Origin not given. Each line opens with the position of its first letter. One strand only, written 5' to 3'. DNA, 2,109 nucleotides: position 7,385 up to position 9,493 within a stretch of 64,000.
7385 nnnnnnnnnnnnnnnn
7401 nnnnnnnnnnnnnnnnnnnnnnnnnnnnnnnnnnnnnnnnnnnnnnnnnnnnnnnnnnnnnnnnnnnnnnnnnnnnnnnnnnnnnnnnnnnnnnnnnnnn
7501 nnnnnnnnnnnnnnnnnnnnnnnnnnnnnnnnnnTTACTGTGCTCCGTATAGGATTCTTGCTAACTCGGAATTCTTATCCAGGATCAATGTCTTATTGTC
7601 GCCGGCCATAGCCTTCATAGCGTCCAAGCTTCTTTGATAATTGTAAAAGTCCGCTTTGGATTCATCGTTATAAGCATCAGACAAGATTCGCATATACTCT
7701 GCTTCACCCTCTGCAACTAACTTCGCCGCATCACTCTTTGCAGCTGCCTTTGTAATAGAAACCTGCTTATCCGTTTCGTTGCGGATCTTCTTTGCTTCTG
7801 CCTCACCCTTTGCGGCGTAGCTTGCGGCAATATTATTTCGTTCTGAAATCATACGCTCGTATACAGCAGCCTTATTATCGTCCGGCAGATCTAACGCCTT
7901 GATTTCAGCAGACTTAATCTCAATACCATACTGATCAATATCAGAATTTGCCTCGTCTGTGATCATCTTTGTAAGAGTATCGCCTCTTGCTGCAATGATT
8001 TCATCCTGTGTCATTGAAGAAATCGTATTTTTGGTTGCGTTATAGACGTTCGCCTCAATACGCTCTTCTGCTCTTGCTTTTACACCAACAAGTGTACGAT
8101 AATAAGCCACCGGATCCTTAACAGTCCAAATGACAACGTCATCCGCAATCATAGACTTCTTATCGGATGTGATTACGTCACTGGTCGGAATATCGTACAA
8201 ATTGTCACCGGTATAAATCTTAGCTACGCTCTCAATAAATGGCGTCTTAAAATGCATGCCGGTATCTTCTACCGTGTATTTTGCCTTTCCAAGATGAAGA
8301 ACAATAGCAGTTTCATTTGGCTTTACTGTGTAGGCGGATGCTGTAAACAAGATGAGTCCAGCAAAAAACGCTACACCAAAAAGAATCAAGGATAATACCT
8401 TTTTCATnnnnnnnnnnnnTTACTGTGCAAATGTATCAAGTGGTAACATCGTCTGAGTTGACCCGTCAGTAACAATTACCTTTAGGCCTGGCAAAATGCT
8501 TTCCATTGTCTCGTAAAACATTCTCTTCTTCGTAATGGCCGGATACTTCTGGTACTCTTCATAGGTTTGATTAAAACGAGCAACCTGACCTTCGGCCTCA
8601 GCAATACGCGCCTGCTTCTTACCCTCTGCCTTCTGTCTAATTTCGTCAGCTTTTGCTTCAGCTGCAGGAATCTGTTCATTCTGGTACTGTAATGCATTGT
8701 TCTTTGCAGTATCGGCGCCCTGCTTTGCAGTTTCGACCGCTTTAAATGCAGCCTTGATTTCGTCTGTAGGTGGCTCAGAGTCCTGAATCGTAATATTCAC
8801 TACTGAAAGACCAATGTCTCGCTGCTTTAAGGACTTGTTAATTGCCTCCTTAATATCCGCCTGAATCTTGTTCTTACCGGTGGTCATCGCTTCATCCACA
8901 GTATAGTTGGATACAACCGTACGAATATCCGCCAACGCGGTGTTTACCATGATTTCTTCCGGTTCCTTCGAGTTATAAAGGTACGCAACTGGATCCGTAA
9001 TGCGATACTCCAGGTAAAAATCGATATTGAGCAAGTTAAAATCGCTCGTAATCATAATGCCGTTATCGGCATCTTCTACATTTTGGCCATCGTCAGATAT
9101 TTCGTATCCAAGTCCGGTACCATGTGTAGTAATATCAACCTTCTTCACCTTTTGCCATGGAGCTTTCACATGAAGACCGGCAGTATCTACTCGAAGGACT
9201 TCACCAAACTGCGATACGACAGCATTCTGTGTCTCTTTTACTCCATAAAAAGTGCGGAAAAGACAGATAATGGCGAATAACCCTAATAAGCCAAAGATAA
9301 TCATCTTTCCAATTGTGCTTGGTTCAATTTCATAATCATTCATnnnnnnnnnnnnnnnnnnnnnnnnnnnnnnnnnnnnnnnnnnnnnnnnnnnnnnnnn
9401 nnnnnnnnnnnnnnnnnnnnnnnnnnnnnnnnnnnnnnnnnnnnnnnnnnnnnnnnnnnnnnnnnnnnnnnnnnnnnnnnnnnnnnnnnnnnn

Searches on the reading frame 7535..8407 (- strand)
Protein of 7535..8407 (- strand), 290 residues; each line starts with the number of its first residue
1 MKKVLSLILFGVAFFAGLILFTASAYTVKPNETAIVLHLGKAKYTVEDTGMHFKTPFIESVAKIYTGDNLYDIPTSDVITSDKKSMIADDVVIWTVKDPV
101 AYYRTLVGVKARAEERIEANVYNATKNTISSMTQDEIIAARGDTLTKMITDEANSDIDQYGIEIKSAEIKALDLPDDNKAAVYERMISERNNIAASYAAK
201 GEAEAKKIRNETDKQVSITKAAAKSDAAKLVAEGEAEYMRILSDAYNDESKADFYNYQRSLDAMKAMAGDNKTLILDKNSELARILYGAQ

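Call 49: search_protein_families(library=pfam, proteins=[window:7535-8407:-], max_evalue=0.001)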
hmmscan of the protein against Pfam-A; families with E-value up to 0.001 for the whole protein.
window:7535-8407:- (290 aa): 2 families
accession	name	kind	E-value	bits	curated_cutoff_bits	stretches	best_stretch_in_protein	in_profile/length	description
PF01145.31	Band_7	-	3.8e-32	112.2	23.6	1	27-203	2-176/176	SPFH domain / Band 7 family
PF13421.11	Band_7_1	-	0.00013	22.1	24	1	92-185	107-206/211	SPFH domain-Band 7 family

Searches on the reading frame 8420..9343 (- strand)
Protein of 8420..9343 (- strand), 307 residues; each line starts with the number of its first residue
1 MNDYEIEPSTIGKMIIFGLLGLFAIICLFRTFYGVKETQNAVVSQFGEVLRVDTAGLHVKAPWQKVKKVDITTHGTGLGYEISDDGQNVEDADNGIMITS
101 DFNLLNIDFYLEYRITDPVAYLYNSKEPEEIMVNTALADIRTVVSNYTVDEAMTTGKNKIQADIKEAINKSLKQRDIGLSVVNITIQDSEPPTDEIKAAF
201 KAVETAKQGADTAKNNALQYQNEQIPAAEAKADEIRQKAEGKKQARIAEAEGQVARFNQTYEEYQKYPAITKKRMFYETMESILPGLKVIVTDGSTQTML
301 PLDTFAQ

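Call 49: search_protein_families(library=pfam, proteins=[window:8420-9343:-], max_evalue=0.001)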
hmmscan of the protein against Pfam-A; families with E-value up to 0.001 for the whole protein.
window:8420-9343:- (307 aa): 2 families
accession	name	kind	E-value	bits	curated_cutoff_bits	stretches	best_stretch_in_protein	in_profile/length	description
PF01145.31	Band_7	-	1e-22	81.5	23.6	1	35-217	3-172/176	SPFH domain / Band 7 family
PF15975.10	Flot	-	0.0007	20.1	27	1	227-258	1-32/124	Flotillin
